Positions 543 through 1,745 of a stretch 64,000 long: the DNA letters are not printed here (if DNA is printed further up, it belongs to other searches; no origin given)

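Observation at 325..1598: Radical SAM enzyme translationally coupled to a protein with a Cys/Ser/Gly-rich C-terminal tail, between pnuC and nrtR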

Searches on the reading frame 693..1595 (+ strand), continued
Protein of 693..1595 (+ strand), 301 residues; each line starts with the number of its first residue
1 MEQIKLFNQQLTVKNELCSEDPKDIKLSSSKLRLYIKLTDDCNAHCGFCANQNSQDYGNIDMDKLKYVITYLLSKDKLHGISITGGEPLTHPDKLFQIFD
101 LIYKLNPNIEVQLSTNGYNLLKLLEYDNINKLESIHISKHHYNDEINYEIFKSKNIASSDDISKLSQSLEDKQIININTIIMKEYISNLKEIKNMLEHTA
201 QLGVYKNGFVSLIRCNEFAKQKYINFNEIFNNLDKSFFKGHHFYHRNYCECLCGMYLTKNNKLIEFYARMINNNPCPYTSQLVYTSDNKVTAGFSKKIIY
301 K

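Call 36: find_encoding_contigs(protein=P0001, flank=8000, max_places=2)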
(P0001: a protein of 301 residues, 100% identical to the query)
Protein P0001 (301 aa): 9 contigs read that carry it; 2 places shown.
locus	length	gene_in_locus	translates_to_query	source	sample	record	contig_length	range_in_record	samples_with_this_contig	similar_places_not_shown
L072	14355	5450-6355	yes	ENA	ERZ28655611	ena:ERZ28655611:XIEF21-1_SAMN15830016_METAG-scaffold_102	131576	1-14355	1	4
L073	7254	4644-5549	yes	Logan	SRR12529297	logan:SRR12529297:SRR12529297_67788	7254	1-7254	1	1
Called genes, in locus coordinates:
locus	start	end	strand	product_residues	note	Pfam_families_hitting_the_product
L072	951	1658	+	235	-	PF00702:Hydrolase (faint), PF12710:HAD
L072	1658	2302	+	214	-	PF06541:ABC_trans_CmpB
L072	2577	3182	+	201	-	PF00857:Isochorismatase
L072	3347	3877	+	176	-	PF01467:CTP_transf_like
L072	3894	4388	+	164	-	-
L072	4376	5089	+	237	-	PF04973:NMN_transporter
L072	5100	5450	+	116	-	-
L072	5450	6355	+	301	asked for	PF04055:Radical_SAM, PF13353:Fer4_12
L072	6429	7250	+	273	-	PF00293:NUDIX, PF21906:WHD_NrtR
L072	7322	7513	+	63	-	-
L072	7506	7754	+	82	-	PF07875:Coat_F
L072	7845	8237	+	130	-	PF00383:dCMP_cyt_deam_1, PF08211:dCMP_cyt_deam_2 (weak)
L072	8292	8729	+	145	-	PF01966:HD (weak)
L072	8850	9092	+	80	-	PF00085:Thioredoxin (weak), PF14595:Thioredoxin_9 (weak)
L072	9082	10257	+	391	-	-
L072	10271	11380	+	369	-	PF00155:Aminotran_1_2, PF00266:Aminotran_5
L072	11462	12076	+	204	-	PF02906:Fe_hyd_lg_C, PF02256:Fe_hyd_SSU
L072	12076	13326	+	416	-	PF14691:Fer4_20, PF07992:Pyr_redox_2, PF12831:FAD_oxidored (weak), PF13450:NAD_binding_8, PF13738:Pyr_redox_3 (weak), PF00070:Pyr_redox (weak)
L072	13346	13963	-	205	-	-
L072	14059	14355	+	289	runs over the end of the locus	PF00274:Glycolytic (weak)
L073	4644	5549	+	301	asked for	PF04055:Radical_SAM, PF13353:Fer4_12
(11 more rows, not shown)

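Call 37: search_protein_families(library=ncbifam, proteins=[L072:4376-5086:+, L072:3894-4385:+, L072:3347-3874:+, L072:2577-3179:+, L001:2938-3606:+, L001:3611-4621:+, L044:5011-5712:+, L034:9396-10124:+, L034:8905-9408:+, L001:2346-2933:+], max_evalue=0.001)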
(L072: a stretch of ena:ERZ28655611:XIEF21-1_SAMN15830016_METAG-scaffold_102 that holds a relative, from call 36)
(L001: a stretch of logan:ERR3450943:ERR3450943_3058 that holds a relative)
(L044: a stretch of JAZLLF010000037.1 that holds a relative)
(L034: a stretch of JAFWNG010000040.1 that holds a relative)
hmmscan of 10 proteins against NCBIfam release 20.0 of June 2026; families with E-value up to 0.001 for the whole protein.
L072:4376-5086:+ (237 aa): 3 families
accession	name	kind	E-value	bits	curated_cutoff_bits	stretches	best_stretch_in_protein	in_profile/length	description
TIGR01528.1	NMN_trans_PnuC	equivalog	2.6e-34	118.8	42.45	1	46-231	2-187/187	nicotinamide riboside transporter PnuC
NF011926.0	PRK15397.1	subfamily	3.3e-15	56.6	335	2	45-143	22-118/239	nicotinamide riboside transporter PnuC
NF033634.1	SLATT_1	domain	3.2e-05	23.9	41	1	116-185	7-81/132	SLATT domain-containing protein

L072:3894-4385:+ (164 aa): 8 families
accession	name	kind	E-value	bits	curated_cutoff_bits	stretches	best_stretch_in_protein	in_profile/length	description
TIGR01526.1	nadR_NMN_Atrans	equivalog_domain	9e-16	58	341.15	1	5-152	2-144/325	nicotinamide-nucleotide adenylyltransferase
NF005988.0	PRK08099.1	equivalog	2e-11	43.7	201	1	3-152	63-213/411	multifunctional transcriptional regulator/nicotinamide-nucleotide adenylyltransferase/ribosylnicotinamide kinase NadR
TIGR00125.1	cyt_tran_rel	domain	4.4e-11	42.8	27.7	1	6-66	1-53/65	adenylyltransferase/cytidyltransferase family protein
NF005519.0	PRK07152.1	equivalog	0.00019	20.4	315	1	5-37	2-36/361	nicotinate-nucleotide adenylyltransferase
TIGR00482.1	TIGR00482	equivalog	0.00025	21.1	112.45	0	8-34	1-27/194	nicotinate (nicotinamide) nucleotide adenylyltransferase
NF001985.0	PRK00777.1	subfamily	0.00055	20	104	0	5-37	5-37/157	pantetheine-phosphate adenylyltransferase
TIGR01510.1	coaD_prev_kdtB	equivalog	0.00059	19.9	103.3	0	7-76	2-62/155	pantetheine-phosphate adenylyltransferase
NF002243.0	PRK01153.1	subfamily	0.00081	19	127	0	7-38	3-34/175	nicotinamide-nucleotide adenylyltransferase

L072:3347-3874:+ (176 aa): 16 families
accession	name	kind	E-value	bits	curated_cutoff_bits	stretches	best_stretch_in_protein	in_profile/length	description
NF005519.0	PRK07152.1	equivalog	4.9e-34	117.8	315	1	1-174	1-184/361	nicotinate-nucleotide adenylyltransferase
TIGR00482.1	TIGR00482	equivalog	5.1e-30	104.9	112.45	1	5-174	1-194/194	nicotinate (nicotinamide) nucleotide adenylyltransferase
NF000840.1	PRK00071.1-3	equivalog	1.7e-22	79.9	150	1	2-175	7-199/201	nicotinate-nucleotide adenylyltransferase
NF000841.0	PRK00071.1-4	equivalog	7.1e-18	65.1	197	1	2-175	8-193/194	nicotinate-nucleotide adenylyltransferase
NF000839.0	PRK00071.1-1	equivalog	2.2e-15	57.2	187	1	4-136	9-150/219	nicotinate-nucleotide adenylyltransferase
NF000843.0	PRK00071.2-2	equivalog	2.6e-15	56.5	240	1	1-149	12-167/212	nicotinate-nucleotide adenylyltransferase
NF000842.0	PRK00071.2-1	equivalog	5.8e-14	52.1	167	1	8-175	9-185/191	nicotinate-nucleotide adenylyltransferase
NF005410.0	PRK06973.1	equivalog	9.1e-14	51.3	214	1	2-119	23-151/243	nicotinate-nucleotide adenylyltransferase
NF000845.0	PRK00071.2-4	equivalog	1.9e-13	50.3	210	1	1-126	8-140/197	nicotinate-nucleotide adenylyltransferase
NF006479.0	PRK08887.1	equivalog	5.9e-09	36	164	1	2-153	3-161/174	nicotinate-nicotinamide nucleotide adenylyltransferase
TIGR00125.1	cyt_tran_rel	domain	3.3e-08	33.6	27.7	1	4-62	2-61/65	adenylyltransferase/cytidyltransferase family protein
NF000846.0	PRK00071.2-5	equivalog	4.3e-08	32.9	329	1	1-122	19-147/210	nicotinate-nucleotide adenylyltransferase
TIGR01510.1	coaD_prev_kdtB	equivalog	7.8e-08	32.5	103.3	1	4-83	2-77/155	pantetheine-phosphate adenylyltransferase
TIGR01526.1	nadR_NMN_Atrans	equivalog_domain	3.3e-06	26.6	341.15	1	1-75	1-75/325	nicotinamide-nucleotide adenylyltransferase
NF002243.0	PRK01153.1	subfamily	0.00023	20.8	127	1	4-36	3-33/175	nicotinamide-nucleotide adenylyltransferase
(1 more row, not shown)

L072:2577-3179:+ (201 aa): 1 family
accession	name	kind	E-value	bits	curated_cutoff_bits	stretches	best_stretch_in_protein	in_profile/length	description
NF008623.0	PRK11609.1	equivalog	4.2e-05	23.5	174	0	17-79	7-68/213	bifunctional nicotinamidase/pyrazinamidase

L001:2938-3606:+ (223 aa): 2 families
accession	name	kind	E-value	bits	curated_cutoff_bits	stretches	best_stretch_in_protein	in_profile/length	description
TIGR01528.1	NMN_trans_PnuC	equivalog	7.9e-37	127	42.45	1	40-222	4-187/187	nicotinamide riboside transporter PnuC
NF011926.0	PRK15397.1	subfamily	2.6e-16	60.2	335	2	40-137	25-121/239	nicotinamide riboside transporter PnuC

L001:3611-4621:+ (337 aa): 12 families
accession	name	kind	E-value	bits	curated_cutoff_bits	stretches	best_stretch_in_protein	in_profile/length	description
NF005988.0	PRK08099.1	equivalog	3.3e-63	214.2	201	1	2-335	64-407/411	multifunctional transcriptional regulator/nicotinamide-nucleotide adenylyltransferase/ribosylnicotinamide kinase NadR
TIGR01526.1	nadR_NMN_Atrans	equivalog_domain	5.8e-61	206.5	341.15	1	3-323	2-325/325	nicotinamide-nucleotide adenylyltransferase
TIGR01510.1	coaD_prev_kdtB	equivalog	1.8e-12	47.5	103.3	1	5-137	2-131/155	pantetheine-phosphate adenylyltransferase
TIGR00125.1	cyt_tran_rel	domain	1.7e-09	37.7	27.7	1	4-38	1-35/65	adenylyltransferase/cytidyltransferase family protein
TIGR01518.1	g3p_cytidyltrns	equivalog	3.6e-09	36.8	165.4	1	8-137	4-123/125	glycerol-3-phosphate cytidylyltransferase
TIGR00482.1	TIGR00482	equivalog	1.5e-08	34.9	112.45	1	6-69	1-70/194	nicotinate (nicotinamide) nucleotide adenylyltransferase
NF005519.0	PRK07152.1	equivalog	2.9e-08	33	315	1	3-82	2-86/361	nicotinate-nucleotide adenylyltransferase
NF000840.1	PRK00071.1-3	equivalog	1.6e-05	24.5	150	0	1-26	5-30/201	nicotinate-nucleotide adenylyltransferase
NF000839.0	PRK00071.1-1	equivalog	2.2e-05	24.5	187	1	5-30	9-34/219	nicotinate-nucleotide adenylyltransferase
NF000841.0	PRK00071.1-4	equivalog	4e-05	23.5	197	0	2-81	7-91/194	nicotinate-nucleotide adenylyltransferase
NF001985.0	PRK00777.1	subfamily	0.00022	21.3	104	1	6-64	8-62/157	pantetheine-phosphate adenylyltransferase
NF003791.0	PRK05379.2-3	equivalog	0.00044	19.5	409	1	2-153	5-166/340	bifunctional nicotinamide-nucleotide adenylyltransferase/Nudix hydroxylase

L044:5011-5712:+ (234 aa): 2 families
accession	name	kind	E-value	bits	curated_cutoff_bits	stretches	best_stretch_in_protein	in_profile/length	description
TIGR01528.1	NMN_trans_PnuC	equivalog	7.4e-40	136.9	42.45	1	38-223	3-184/187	nicotinamide riboside transporter PnuC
NF011926.0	PRK15397.1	subfamily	1.7e-20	73.9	335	2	40-133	26-118/239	nicotinamide riboside transporter PnuC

L034:9396-10124:+ (243 aa): 2 families
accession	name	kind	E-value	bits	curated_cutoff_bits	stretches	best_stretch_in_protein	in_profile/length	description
TIGR01528.1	NMN_trans_PnuC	equivalog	6.8e-31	107.6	42.45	1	53-236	3-186/187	nicotinamide riboside transporter PnuC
NF011926.0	PRK15397.1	subfamily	7.2e-14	52.2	335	2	51-149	22-118/239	nicotinamide riboside transporter PnuC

L034:8905-9408:+ (168 aa): 7 families
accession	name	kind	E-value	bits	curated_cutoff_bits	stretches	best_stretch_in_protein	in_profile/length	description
TIGR01526.1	nadR_NMN_Atrans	equivalog_domain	4e-14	52.6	341.15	1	5-155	2-144/325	nicotinamide-nucleotide adenylyltransferase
TIGR00125.1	cyt_tran_rel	domain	6.6e-09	35.8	27.7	1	6-67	1-57/65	adenylyltransferase/cytidyltransferase family protein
NF005988.0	PRK08099.1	equivalog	5.9e-07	28.9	201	1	4-155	64-213/411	multifunctional transcriptional regulator/nicotinamide-nucleotide adenylyltransferase/ribosylnicotinamide kinase NadR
TIGR00482.1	TIGR00482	equivalog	3e-05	24.1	112.45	0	8-74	1-63/194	nicotinate (nicotinamide) nucleotide adenylyltransferase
NF001985.0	PRK00777.1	subfamily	4.2e-05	23.7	104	1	8-71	8-67/157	pantetheine-phosphate adenylyltransferase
NF000841.0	PRK00071.1-4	equivalog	0.00052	19.9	197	0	4-75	7-74/194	nicotinate-nucleotide adenylyltransferase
TIGR00124.1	cit_ly_ligase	equivalog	0.0008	18.5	262.1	0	15-38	150-173/335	[citrate (pro-3S)-lyase] ligase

L001:2346-2933:+ (196 aa): 13 families
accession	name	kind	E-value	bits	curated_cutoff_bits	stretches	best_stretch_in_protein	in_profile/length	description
TIGR00482.1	TIGR00482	equivalog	4.8e-48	163.8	112.45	1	5-193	1-194/194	nicotinate (nicotinamide) nucleotide adenylyltransferase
NF005519.0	PRK07152.1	equivalog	2e-46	158.6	315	1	1-196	1-187/361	nicotinate-nucleotide adenylyltransferase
NF000840.1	PRK00071.1-3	equivalog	3.5e-42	144.1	150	1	2-194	7-199/201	nicotinate-nucleotide adenylyltransferase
NF000841.0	PRK00071.1-4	equivalog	1e-33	116.8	197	1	2-193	8-192/194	nicotinate-nucleotide adenylyltransferase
NF000839.0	PRK00071.1-1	equivalog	2.1e-23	83.4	187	2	4-137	9-144/219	nicotinate-nucleotide adenylyltransferase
NF000843.0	PRK00071.2-2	equivalog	3.1e-20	72.6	240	1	1-140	12-151/212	nicotinate-nucleotide adenylyltransferase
NF000842.0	PRK00071.2-1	equivalog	2.3e-19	69.7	167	1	1-194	2-185/191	nicotinate-nucleotide adenylyltransferase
NF000845.0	PRK00071.2-4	equivalog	9.2e-19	67.6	210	1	1-142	8-149/197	nicotinate-nucleotide adenylyltransferase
NF006479.0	PRK08887.1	equivalog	2.9e-18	66.3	164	1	1-132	2-135/174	nicotinate-nicotinamide nucleotide adenylyltransferase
NF000846.0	PRK00071.2-5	equivalog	1.2e-16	60.8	329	1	1-139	19-157/210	nicotinate-nucleotide adenylyltransferase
NF005410.0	PRK06973.1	equivalog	5.1e-15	55.4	214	1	2-117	23-143/243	nicotinate-nucleotide adenylyltransferase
TIGR01510.1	coaD_prev_kdtB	equivalog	2.3e-08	34.2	103.3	1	4-74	2-68/155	pantetheine-phosphate adenylyltransferase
TIGR00125.1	cyt_tran_rel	domain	2.3e-05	24.5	27.7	1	3-61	1-59/65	adenylyltransferase/cytidyltransferase family protein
